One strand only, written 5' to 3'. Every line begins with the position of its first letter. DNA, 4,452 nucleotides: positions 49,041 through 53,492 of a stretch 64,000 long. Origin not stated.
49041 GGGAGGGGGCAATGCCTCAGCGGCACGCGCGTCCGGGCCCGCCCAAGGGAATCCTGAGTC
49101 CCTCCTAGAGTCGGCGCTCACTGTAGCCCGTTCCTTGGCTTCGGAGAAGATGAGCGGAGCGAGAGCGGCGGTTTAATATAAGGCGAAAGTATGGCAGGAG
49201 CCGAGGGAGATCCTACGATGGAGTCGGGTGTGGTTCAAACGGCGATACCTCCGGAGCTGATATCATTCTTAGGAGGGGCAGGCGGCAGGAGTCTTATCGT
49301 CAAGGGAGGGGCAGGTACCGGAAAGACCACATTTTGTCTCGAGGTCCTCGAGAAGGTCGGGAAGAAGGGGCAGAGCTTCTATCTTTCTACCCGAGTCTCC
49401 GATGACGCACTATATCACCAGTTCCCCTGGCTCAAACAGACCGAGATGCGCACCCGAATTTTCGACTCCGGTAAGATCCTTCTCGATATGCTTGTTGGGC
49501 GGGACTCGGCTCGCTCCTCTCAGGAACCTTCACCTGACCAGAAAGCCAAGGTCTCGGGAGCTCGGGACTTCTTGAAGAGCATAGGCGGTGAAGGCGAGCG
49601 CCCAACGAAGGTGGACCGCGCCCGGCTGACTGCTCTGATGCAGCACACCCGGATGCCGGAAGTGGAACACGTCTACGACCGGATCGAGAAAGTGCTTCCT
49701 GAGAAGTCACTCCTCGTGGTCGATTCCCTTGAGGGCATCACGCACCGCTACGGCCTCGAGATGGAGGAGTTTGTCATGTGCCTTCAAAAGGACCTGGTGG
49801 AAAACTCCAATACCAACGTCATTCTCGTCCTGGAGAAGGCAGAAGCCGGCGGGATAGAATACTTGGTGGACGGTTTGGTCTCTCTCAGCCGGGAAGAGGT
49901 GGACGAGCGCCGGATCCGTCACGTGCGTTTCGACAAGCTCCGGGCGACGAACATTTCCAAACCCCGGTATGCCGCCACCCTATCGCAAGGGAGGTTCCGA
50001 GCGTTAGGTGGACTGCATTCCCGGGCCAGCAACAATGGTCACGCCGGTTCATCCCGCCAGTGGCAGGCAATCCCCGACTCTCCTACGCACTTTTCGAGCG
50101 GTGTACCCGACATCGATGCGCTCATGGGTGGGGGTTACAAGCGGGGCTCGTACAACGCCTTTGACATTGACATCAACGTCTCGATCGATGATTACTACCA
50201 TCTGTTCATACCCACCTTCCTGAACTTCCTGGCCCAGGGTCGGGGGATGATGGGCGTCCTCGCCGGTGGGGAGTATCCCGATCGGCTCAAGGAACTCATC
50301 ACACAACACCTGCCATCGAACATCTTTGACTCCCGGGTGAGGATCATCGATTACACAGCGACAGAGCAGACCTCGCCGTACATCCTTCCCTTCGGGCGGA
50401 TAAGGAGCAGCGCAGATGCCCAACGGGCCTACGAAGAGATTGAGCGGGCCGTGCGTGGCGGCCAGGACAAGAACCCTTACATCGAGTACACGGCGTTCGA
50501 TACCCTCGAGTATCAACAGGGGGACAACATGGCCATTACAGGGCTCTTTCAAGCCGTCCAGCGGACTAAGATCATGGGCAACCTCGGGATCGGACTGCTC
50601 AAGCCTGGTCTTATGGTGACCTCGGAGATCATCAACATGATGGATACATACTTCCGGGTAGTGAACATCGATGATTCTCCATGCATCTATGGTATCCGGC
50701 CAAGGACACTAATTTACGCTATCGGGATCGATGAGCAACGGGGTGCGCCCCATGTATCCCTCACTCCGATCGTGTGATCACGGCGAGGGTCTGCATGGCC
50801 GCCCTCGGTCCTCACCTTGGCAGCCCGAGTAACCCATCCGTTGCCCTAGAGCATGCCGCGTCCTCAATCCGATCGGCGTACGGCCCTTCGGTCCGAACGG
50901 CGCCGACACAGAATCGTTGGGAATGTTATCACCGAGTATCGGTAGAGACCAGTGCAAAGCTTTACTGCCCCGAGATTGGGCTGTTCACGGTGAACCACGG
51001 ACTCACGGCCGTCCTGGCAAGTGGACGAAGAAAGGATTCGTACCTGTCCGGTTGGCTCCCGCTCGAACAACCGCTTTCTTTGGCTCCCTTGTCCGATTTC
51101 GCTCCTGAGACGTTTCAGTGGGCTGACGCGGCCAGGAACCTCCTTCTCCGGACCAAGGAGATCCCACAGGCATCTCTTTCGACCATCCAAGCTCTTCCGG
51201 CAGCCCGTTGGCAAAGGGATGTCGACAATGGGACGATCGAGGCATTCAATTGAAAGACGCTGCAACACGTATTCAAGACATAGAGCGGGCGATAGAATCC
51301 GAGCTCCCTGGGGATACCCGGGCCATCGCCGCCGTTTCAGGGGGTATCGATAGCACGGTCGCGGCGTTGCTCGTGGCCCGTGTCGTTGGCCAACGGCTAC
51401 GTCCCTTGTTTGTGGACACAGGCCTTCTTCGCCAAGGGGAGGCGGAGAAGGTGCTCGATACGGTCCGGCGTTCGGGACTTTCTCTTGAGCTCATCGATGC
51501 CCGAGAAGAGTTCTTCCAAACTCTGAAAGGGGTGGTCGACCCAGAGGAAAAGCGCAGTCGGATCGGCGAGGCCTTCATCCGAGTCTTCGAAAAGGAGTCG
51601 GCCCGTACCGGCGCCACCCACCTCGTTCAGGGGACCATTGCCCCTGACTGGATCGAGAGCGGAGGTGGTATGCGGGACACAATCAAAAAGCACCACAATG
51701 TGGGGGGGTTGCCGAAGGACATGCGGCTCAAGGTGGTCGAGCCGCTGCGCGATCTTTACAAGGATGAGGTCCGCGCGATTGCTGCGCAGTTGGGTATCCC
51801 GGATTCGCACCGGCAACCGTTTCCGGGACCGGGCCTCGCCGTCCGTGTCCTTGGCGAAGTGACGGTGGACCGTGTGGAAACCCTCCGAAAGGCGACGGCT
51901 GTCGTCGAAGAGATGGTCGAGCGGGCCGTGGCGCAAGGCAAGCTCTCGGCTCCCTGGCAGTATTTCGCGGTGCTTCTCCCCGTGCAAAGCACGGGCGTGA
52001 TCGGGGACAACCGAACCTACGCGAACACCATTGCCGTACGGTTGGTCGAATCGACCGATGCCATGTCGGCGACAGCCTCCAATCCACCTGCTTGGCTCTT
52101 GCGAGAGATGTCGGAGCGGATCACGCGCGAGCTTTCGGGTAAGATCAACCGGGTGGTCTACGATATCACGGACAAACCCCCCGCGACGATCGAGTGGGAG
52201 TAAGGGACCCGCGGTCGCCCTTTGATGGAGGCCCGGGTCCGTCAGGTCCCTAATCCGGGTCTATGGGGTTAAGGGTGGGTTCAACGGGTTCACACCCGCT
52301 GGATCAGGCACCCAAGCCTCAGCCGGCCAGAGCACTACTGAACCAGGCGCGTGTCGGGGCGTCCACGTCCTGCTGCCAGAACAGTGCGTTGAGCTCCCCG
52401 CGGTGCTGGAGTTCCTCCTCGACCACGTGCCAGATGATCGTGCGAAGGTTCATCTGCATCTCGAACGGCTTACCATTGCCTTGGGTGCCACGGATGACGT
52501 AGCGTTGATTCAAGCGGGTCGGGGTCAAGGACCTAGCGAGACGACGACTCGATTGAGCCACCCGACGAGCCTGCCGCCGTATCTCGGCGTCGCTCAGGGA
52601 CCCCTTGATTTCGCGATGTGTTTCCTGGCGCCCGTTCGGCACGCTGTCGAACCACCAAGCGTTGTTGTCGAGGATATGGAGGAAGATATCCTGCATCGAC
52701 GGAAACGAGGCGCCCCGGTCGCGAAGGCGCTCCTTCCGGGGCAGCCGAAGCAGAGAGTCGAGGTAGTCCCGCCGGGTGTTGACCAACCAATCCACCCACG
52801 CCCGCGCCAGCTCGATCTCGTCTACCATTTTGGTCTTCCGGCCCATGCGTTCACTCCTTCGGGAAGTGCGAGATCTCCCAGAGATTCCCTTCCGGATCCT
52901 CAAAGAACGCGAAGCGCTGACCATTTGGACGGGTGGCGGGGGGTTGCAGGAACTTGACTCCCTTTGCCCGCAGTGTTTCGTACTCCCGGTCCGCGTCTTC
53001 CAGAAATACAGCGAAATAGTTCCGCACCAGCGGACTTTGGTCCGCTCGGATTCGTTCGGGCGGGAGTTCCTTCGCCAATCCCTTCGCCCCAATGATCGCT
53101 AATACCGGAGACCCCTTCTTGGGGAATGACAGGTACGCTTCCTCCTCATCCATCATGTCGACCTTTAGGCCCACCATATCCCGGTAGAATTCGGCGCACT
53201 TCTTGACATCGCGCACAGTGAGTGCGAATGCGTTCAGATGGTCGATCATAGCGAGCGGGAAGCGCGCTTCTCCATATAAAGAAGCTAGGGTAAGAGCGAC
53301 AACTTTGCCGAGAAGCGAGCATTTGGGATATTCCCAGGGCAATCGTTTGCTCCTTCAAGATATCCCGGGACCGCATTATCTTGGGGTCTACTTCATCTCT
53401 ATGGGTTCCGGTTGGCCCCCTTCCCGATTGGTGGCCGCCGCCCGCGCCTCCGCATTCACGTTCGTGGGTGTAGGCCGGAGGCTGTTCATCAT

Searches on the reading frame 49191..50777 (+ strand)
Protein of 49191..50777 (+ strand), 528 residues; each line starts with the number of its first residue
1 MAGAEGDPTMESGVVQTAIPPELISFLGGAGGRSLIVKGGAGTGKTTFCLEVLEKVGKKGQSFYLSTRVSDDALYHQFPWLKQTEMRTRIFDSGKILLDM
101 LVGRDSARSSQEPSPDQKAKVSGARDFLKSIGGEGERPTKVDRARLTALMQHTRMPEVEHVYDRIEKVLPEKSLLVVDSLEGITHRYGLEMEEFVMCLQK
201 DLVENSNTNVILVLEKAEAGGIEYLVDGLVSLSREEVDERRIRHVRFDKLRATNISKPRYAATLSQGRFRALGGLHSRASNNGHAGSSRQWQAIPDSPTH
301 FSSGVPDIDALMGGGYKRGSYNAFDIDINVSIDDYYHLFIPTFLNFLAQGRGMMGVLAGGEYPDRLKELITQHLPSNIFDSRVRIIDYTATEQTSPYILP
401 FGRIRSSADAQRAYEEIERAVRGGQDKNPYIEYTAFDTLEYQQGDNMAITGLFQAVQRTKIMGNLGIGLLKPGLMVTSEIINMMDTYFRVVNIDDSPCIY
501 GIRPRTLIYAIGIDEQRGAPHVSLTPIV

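Call 3: search_protein_families(library=pfam, proteins=[window:49191-50777:+], max_evalue=0.01)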
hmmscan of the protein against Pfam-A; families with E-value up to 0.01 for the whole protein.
window:49191-50777:+ (528 aa): 6 families
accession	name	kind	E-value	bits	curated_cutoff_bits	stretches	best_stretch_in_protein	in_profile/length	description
PF07088.17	GvpD_P-loop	-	5.8e-17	62.6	24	1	26-245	4-186/189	GvpD gas vesicle protein, P-loop domain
PF20440.3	GvpD_bR2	-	3e-12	47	27.9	1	291-385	2-96/254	GvpD basic region 2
PF06745.19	ATPase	-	6.9e-12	45.7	26.6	1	163-262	109-217/231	KaiC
PF13401.12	AAA_22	-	0.0036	18.1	27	0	32-213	5-121/130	AAA domain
PF13191.12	AAA_16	-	0.0045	17.9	32.6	0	31-75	24-66/167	AAA ATPase domain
PF04665.18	Pox_A32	-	0.0074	16.2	22.8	0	35-80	16-60/242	Poxvirus A32 protein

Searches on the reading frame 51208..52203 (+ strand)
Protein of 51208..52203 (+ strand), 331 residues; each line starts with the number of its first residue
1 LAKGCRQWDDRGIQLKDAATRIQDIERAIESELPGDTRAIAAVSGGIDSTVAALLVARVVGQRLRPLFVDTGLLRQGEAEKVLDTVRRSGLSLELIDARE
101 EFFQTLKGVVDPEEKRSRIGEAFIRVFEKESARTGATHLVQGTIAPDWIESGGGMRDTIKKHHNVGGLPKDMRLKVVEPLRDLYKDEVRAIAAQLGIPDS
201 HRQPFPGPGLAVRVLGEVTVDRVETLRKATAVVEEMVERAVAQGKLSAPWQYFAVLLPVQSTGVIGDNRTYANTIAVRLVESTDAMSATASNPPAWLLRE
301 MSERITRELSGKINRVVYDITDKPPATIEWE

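Call 3: search_protein_families(library=pfam, proteins=[window:51208-52203:+], max_evalue=0.01)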
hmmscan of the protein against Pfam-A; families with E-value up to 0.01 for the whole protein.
window:51208-52203:+ (331 aa): 6 families
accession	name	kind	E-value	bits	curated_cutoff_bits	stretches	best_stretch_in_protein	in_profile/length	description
PF00958.27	GMP_synt_C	-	1.6e-32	111.9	27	1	244-330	7-92/92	GMP synthase C terminal domain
PF02540.23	NAD_synthase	-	1.1e-05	25.2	21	0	37-62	19-44/242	NAD synthase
PF06508.19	QueC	-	0.00062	19.8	22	0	38-98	1-60/210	Queuosine biosynthesis protein QueC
PF03054.22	tRNA_Me_trans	-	0.0016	18.6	20.6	0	39-58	3-22/202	tRNA methyl transferase HUP domain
PF01507.26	PAPS_reduct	-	0.004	17.6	22.5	1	40-108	3-70/175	Phosphoadenosine phosphosulfate reductase domain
PF02568.20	ThiI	-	0.0082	16.2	20.5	0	38-82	5-48/197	Thiamine biosynthesis protein (ThiI)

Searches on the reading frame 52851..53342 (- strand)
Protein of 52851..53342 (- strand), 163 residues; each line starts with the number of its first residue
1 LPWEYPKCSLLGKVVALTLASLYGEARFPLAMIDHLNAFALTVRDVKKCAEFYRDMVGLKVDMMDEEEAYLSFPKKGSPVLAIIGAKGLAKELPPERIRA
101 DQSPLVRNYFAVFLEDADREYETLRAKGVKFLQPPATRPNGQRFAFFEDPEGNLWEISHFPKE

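Call 3: search_protein_families(library=pfam, proteins=[window:52851-53342:-], max_evalue=0.01)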
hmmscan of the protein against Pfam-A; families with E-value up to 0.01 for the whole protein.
window:52851-53342:- (163 aa): 5 families
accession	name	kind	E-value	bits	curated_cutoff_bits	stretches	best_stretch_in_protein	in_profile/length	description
PF00903.31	Glyoxalase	-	5.1e-17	62.8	20.6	1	36-157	2-121/121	Glyoxalase/Bleomycin resistance protein/Dioxygenase superfamily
PF12681.13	Glyoxalase_2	-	2e-08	34.6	30.1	1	40-158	5-114/118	Glyoxalase-like domain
PF18029.7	Glyoxalase_6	-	2.8e-05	25.2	23.6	1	40-157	3-105/106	Glyoxalase-like domain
PF13669.12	Glyoxalase_4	-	0.00016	22.4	27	1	40-146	4-109/109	Glyoxalase/Bleomycin resistance protein/Dioxygenase superfamily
PF22677.2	Ble-like_N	-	0.0017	18.5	24.5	1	39-68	5-34/41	Bleomycin resistance protein-like N-terminal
